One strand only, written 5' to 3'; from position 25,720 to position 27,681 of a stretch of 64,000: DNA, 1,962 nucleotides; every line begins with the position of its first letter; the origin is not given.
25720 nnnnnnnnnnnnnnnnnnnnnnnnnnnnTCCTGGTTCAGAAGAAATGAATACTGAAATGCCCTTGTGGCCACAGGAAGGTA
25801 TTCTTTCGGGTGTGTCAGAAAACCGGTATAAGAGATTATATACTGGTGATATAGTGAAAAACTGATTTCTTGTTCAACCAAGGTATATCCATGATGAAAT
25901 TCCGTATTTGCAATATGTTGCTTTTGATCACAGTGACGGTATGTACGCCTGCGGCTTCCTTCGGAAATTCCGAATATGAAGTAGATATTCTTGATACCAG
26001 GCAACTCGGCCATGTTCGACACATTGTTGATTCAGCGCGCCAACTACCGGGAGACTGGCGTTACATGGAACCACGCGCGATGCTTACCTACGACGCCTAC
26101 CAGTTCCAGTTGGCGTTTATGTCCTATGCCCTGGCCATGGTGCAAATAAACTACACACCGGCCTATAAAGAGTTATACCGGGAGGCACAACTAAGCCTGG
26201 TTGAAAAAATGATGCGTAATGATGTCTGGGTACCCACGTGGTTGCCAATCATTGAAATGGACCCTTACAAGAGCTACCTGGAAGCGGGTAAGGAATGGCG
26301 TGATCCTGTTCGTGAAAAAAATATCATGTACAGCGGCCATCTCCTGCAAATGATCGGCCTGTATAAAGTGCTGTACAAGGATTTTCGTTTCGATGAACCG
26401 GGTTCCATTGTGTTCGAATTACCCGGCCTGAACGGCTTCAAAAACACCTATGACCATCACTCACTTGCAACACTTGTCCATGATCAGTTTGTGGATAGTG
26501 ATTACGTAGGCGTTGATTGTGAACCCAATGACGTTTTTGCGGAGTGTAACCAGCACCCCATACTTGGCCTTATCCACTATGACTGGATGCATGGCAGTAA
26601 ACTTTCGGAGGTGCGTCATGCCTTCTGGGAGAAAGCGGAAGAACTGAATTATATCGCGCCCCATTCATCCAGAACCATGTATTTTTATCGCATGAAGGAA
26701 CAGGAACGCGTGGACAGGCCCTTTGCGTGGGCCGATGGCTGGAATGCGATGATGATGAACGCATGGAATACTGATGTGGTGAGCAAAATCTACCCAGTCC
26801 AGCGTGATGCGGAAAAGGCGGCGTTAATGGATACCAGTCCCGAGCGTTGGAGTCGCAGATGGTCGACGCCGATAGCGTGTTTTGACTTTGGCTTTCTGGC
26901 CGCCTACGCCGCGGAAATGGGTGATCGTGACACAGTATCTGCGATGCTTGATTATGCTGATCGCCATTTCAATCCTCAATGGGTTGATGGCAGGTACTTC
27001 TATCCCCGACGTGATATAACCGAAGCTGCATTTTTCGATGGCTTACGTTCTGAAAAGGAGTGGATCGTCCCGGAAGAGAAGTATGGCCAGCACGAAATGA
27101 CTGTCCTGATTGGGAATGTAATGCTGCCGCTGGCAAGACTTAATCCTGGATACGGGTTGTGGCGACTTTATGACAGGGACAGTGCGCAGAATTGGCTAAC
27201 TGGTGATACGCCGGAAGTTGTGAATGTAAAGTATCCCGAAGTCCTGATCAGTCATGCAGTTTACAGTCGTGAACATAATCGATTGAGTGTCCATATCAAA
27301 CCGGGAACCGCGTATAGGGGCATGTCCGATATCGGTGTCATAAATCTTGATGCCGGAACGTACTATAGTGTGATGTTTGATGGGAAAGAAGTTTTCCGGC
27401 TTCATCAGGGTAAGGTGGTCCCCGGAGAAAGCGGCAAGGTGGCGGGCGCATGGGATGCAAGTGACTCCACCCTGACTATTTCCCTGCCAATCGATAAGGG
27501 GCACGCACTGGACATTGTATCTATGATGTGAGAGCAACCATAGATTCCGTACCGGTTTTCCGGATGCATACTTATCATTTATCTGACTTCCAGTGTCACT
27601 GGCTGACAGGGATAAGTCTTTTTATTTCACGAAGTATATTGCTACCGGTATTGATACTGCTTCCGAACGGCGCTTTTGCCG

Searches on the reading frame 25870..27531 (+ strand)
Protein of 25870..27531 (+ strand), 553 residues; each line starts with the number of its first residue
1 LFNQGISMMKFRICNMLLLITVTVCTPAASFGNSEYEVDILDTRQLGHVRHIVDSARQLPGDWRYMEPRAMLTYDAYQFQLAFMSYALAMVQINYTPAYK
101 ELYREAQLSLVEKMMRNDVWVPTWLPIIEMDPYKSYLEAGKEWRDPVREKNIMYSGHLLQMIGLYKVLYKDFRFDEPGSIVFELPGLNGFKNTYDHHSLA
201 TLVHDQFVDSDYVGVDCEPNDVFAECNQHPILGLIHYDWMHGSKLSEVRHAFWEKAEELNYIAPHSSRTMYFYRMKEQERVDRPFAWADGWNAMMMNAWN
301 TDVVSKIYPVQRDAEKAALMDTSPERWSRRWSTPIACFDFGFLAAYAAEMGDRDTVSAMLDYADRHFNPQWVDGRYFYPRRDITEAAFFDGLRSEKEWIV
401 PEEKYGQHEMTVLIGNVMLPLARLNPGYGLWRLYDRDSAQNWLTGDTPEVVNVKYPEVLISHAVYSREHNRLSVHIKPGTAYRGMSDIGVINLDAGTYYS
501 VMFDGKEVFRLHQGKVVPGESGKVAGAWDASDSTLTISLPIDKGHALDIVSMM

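Call 7: search_protein_families(library=pfam, proteins=[window:25870-27531:+])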
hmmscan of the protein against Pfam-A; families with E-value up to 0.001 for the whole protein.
window:25870-27531:+ (553 aa): 1 family
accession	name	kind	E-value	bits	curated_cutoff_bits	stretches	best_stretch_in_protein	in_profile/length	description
PF18566.7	Ldi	-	1.6e-72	245.2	26.1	1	78-382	1-316/318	Linalool dehydratase/isomerase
